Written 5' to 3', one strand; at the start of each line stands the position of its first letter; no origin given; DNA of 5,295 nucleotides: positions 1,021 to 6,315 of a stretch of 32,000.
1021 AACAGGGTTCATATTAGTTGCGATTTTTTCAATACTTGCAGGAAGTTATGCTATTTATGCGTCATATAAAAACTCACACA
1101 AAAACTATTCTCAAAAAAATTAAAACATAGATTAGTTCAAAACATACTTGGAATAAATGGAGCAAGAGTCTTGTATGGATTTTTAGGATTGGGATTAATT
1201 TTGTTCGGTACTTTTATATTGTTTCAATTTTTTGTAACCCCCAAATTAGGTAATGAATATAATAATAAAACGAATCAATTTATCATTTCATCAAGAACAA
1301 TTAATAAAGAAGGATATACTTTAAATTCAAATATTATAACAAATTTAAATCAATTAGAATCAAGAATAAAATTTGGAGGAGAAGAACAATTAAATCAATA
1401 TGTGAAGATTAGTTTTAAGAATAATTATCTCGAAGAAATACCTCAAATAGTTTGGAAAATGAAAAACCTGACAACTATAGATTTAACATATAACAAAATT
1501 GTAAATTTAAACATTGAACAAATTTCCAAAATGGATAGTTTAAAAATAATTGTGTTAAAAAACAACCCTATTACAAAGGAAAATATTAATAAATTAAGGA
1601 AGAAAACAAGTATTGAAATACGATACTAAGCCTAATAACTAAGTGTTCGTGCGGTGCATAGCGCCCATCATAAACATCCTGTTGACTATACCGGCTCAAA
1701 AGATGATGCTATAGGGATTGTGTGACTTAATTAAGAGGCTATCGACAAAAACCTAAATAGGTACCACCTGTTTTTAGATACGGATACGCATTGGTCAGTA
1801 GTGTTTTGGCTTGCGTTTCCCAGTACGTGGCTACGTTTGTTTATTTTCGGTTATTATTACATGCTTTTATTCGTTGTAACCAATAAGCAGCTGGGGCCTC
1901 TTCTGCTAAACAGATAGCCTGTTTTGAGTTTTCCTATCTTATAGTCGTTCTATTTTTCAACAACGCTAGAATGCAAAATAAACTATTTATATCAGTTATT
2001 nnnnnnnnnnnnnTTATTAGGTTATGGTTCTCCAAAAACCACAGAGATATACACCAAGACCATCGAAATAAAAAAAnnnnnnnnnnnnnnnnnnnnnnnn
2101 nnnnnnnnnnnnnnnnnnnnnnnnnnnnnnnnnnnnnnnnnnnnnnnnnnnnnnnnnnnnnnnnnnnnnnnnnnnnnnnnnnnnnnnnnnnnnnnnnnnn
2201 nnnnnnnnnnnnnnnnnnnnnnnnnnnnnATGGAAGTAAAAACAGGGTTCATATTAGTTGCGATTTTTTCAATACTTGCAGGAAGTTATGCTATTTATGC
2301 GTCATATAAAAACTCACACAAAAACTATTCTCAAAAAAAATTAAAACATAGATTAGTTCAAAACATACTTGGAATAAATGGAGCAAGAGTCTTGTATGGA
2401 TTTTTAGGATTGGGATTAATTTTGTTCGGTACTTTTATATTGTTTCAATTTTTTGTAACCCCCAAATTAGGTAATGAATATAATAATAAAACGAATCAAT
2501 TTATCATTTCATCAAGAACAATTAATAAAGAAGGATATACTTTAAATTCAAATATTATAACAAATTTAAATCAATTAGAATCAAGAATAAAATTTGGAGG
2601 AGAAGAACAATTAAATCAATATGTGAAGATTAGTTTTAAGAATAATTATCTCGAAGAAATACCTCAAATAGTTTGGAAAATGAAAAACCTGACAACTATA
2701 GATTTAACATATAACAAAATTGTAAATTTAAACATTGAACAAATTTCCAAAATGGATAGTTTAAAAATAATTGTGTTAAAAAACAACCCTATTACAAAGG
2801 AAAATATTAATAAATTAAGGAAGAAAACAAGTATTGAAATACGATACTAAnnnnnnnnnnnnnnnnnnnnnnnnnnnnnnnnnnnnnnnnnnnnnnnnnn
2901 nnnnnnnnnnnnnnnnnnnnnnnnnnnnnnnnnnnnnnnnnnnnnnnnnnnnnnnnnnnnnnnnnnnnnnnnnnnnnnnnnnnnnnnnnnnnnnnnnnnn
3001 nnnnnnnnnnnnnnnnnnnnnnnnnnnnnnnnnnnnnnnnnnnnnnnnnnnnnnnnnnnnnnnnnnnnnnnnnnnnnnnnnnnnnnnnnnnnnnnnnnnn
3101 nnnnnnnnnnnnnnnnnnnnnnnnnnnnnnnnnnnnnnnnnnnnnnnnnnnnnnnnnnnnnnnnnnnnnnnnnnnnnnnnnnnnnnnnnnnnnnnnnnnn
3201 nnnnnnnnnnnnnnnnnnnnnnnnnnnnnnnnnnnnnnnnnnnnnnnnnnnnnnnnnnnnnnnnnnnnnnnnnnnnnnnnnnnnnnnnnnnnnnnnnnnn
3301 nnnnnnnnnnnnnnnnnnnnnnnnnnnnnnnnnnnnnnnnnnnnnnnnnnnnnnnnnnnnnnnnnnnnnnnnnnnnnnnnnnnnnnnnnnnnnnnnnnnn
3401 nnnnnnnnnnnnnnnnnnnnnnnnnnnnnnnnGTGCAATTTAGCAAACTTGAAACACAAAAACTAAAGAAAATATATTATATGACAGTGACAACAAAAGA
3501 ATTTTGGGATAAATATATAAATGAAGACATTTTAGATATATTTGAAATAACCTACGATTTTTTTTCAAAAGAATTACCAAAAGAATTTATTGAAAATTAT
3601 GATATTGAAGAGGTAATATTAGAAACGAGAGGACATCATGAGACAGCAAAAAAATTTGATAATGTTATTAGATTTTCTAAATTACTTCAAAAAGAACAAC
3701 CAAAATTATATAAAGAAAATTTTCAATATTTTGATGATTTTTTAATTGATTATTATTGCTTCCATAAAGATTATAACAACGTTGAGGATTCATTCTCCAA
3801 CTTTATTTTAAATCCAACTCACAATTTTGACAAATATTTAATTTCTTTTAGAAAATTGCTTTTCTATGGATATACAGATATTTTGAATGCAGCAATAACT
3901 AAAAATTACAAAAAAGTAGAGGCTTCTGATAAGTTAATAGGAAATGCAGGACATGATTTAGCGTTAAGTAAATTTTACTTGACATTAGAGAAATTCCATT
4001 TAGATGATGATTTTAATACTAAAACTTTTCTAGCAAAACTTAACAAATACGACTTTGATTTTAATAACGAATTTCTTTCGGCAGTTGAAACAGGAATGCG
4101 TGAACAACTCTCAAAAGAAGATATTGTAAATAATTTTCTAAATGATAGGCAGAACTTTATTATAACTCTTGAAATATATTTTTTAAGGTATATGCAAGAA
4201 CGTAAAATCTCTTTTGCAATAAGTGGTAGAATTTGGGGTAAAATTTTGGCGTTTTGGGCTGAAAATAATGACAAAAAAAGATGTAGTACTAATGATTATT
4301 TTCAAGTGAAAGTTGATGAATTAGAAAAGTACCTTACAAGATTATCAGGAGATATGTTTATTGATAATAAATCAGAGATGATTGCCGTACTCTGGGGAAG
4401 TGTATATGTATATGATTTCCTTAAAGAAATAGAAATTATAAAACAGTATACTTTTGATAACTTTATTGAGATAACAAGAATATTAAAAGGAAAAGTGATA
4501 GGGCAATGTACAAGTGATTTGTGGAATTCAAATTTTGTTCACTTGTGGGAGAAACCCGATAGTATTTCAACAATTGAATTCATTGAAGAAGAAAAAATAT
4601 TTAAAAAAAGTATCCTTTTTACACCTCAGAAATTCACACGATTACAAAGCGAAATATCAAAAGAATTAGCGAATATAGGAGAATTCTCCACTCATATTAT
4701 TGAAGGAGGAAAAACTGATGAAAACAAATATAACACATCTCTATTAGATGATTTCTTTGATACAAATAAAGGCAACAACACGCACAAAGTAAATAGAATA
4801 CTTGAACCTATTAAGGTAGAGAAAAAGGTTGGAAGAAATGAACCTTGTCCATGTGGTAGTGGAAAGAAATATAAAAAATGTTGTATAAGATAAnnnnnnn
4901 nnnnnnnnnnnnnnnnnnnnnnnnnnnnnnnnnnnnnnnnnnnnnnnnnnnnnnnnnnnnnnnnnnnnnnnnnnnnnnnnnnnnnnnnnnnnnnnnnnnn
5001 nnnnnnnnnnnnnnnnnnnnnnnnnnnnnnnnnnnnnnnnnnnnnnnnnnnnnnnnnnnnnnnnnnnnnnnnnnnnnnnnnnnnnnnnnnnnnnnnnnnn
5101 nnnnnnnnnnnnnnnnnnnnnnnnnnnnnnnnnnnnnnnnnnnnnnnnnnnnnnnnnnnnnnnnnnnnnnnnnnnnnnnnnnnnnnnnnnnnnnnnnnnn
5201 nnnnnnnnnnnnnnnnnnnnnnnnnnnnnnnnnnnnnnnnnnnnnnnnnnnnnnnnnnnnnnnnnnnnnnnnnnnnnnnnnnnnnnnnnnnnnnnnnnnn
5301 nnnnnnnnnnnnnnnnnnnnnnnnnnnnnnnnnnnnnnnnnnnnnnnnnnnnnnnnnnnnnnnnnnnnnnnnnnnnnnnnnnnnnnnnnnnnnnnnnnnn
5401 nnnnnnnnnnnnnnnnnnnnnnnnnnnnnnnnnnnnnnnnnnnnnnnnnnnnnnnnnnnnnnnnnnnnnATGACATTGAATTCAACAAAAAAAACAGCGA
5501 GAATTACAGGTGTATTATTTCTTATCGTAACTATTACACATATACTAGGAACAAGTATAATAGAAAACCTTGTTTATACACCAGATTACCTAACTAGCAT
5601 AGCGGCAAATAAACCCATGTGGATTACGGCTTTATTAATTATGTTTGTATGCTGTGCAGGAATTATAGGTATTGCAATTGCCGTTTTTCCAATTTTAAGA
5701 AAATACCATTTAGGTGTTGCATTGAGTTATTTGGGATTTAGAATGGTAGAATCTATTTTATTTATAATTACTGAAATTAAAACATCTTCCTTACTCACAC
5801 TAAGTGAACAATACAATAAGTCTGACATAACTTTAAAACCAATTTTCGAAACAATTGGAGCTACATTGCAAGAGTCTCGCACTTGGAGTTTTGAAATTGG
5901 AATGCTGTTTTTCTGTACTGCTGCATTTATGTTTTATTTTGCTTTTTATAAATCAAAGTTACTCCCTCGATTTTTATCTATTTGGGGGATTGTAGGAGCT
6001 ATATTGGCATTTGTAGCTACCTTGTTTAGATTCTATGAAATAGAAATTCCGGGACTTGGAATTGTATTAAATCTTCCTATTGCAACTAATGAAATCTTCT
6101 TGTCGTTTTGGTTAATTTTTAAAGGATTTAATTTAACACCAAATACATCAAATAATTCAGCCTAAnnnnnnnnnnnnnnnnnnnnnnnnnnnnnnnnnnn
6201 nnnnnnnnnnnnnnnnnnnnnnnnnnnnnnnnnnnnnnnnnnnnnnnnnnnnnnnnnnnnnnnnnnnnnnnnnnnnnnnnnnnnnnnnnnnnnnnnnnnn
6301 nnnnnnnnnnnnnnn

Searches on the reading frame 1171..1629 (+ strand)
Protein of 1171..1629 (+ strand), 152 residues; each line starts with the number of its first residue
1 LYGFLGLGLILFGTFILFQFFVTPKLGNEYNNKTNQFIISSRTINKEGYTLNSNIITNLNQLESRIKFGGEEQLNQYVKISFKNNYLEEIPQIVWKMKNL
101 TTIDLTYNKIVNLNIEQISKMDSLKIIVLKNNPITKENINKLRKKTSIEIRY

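Call 8: search_protein_families(library=pfam, proteins=[window:1171-1629:+], max_evalue=0.01)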
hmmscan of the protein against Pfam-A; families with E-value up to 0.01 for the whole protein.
window:1171-1629:+ (152 aa): 3 families
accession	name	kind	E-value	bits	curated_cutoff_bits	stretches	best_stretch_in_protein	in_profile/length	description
PF13855.12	LRR_8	-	3.5e-07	30.3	27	1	83-134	9-61/61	Leucine rich repeat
PF12799.13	LRR_4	-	7e-05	23.4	27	1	80-113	6-39/44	Leucine Rich repeats (2 copies)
PF00560.39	LRR_1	-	0.0028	17.9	20.6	0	99-120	1-22/23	Leucine Rich Repeat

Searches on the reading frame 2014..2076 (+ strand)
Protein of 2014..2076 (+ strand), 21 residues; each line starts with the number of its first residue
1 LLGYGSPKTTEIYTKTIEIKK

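Call 19: search_protein_families(library=pfam, proteins=[window:2014-2076:+], max_evalue=10)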
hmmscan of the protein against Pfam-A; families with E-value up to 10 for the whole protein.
seq(21 aa): 0 families

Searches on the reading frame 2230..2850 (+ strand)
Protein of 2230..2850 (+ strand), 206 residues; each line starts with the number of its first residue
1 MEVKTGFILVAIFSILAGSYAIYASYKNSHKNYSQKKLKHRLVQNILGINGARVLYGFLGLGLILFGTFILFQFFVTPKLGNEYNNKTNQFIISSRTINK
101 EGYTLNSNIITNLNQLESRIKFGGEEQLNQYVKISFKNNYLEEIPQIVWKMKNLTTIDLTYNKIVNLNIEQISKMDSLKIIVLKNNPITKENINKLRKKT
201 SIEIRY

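Call 8: search_protein_families(library=pfam, proteins=[window:2230-2850:+], max_evalue=0.01)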
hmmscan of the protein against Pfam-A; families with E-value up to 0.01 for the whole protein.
window:2230-2850:+ (206 aa): 3 families
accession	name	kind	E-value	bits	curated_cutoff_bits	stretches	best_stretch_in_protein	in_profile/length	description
PF13855.12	LRR_8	-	6.3e-07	29.5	27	1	137-188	9-61/61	Leucine rich repeat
PF12799.13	LRR_4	-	8.1e-06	26.4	27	2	134-167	6-39/44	Leucine Rich repeats (2 copies)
PF00560.39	LRR_1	-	0.00072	19.6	20.6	0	153-174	1-22/23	Leucine Rich Repeat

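Call 13: find_encoding_contigs(protein=window:2230-2850:+, flank=10000, max_places=6)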
Protein window:2230-2850:+ (206 aa): no gene with exactly this product is on record in the collection.

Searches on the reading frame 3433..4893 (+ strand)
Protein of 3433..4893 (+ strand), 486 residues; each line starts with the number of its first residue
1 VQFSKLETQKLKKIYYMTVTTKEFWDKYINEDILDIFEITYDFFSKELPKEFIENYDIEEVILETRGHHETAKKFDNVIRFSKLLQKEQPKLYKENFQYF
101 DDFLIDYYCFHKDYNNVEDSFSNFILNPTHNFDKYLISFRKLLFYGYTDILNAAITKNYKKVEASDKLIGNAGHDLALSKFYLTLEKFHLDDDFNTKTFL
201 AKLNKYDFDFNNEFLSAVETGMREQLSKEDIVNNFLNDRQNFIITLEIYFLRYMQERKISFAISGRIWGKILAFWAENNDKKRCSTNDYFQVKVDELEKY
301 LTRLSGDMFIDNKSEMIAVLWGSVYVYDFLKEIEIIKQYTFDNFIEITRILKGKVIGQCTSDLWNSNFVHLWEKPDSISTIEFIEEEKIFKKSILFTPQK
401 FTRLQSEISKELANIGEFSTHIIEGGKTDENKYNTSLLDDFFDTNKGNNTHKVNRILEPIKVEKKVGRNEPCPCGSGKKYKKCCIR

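Call 8: search_protein_families(library=pfam, proteins=[window:3433-4893:+], max_evalue=0.01)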
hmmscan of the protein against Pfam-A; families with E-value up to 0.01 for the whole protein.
window:3433-4893:+ (486 aa): 1 family
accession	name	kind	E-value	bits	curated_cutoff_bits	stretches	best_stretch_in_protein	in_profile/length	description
PF02810.21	SEC-C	-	4.2e-10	39.7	20.4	1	468-484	1-17/19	SEC-C motif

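Call 14: find_encoding_contigs(protein=window:3481-4893:+, flank=10000, max_places=6)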
Protein window:3481-4893:+ (470 aa): no gene with exactly this product is on record in the collection.

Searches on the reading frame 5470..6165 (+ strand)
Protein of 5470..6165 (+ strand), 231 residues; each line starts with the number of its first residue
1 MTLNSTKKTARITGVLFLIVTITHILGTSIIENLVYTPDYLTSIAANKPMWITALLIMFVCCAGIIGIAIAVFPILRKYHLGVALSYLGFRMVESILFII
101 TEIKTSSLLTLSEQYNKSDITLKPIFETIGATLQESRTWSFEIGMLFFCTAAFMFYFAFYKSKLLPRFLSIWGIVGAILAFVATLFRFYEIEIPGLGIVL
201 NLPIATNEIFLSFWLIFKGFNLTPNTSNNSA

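Call 8: search_protein_families(library=pfam, proteins=[window:5470-6165:+], max_evalue=0.01)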
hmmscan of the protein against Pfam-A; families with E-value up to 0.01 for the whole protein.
window:5470-6165:+ (231 aa): 1 family
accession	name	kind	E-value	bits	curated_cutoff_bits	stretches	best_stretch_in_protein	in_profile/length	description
PF14329.11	DUF4386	-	1.1e-38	133.6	27.6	1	12-219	1-210/210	Domain of unknown function (DUF4386)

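Call 15: find_encoding_contigs(protein=window:5470-6165:+, flank=10000, max_places=6)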
Protein window:5470-6165:+ (231 aa): no gene with exactly this product is on record in the collection.
